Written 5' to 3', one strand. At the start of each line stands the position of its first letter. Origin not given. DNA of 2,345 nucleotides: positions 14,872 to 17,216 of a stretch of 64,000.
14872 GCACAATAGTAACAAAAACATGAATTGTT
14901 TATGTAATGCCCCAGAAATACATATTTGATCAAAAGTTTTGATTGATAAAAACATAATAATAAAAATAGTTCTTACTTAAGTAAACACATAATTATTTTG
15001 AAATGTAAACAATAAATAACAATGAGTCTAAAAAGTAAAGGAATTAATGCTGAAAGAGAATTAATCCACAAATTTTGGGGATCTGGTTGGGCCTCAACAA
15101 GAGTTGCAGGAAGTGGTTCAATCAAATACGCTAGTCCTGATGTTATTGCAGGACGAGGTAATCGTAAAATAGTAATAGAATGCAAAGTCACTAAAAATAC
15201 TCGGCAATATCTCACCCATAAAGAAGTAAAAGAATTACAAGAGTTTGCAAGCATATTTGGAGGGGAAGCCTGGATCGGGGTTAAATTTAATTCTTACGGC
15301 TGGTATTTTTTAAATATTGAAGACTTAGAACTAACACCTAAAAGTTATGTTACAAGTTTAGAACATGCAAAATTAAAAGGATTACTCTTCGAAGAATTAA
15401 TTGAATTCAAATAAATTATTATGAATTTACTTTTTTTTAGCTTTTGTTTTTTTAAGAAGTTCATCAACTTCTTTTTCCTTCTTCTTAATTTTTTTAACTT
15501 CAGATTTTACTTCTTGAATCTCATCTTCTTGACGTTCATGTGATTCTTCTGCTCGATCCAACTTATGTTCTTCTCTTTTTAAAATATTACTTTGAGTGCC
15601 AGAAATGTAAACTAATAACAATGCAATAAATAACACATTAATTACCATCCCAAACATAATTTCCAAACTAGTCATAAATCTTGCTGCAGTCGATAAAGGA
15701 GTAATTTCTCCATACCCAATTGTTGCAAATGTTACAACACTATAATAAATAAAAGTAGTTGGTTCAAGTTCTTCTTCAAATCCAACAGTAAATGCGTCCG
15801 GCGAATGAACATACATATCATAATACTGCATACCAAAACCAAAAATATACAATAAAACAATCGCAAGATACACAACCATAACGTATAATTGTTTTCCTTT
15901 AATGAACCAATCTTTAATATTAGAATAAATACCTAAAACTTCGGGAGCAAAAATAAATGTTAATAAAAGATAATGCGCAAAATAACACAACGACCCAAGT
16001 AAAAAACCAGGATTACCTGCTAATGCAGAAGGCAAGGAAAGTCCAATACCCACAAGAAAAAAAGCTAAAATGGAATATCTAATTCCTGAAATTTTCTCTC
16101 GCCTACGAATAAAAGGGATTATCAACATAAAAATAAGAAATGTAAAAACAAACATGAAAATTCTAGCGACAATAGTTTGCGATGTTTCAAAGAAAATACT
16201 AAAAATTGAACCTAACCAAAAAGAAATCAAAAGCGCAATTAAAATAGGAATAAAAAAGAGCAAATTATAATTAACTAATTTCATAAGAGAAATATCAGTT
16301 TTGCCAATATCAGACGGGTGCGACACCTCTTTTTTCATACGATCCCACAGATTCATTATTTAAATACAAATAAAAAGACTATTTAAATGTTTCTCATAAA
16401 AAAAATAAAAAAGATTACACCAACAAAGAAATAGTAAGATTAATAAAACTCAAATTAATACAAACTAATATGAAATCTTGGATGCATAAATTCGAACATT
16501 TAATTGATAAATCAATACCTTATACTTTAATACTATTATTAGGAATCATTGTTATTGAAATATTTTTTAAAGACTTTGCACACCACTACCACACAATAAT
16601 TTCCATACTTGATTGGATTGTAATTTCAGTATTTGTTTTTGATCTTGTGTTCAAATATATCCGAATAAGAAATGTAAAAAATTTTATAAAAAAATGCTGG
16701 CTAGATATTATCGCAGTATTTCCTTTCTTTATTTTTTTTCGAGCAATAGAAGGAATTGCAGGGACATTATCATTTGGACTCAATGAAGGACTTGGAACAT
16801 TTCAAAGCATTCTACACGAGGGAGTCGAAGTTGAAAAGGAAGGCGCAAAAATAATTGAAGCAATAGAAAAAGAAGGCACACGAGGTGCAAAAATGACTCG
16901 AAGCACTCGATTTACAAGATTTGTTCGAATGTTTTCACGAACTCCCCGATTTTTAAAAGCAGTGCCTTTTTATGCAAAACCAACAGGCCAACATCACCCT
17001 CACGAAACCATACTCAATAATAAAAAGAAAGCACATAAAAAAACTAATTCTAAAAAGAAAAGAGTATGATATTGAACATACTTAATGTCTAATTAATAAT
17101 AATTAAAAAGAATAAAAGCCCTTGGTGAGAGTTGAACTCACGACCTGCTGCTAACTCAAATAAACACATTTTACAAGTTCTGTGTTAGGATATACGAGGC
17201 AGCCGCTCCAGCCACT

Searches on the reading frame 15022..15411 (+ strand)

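Call 45: search_protein_families(library=pfam, proteins=[window:15022-15411:+], max_evalue=0.001)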
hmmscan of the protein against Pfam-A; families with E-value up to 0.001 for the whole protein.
window:15022-15411:+ (130 aa): 1 family
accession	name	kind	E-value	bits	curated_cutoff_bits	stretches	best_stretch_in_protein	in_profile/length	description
PF01870.24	Hjc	-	8.1e-29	99.9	21.1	1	10-100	2-92/93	Archaeal holliday junction resolvase (hjc)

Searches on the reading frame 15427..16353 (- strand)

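Call 45: search_protein_families(library=pfam, proteins=[window:15427-16353:-], max_evalue=0.001)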
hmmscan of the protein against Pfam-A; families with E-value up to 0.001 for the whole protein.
window:15427-16353:- (308 aa): 1 family
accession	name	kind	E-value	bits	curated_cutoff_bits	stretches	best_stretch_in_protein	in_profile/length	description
PF07885.22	Ion_trans_2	-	1.1e-11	44.9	22.5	1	166-249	4-76/79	Ion channel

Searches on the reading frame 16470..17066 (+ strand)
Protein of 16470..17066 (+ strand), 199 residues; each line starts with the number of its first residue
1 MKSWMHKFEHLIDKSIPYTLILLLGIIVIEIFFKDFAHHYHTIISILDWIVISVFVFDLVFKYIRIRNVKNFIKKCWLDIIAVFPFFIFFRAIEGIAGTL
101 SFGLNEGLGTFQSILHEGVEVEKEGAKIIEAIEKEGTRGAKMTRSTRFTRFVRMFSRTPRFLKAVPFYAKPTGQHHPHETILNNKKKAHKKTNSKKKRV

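Call 45: search_protein_families(library=pfam, proteins=[window:16470-17066:+], max_evalue=0.001)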
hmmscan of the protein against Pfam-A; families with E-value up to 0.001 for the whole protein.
window:16470-17066:+ (199 aa): 1 family
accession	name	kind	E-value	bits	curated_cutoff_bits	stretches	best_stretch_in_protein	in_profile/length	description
PF00520.37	Ion_trans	-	7.9e-08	32.2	25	1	20-161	10-115/241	Ion transport protein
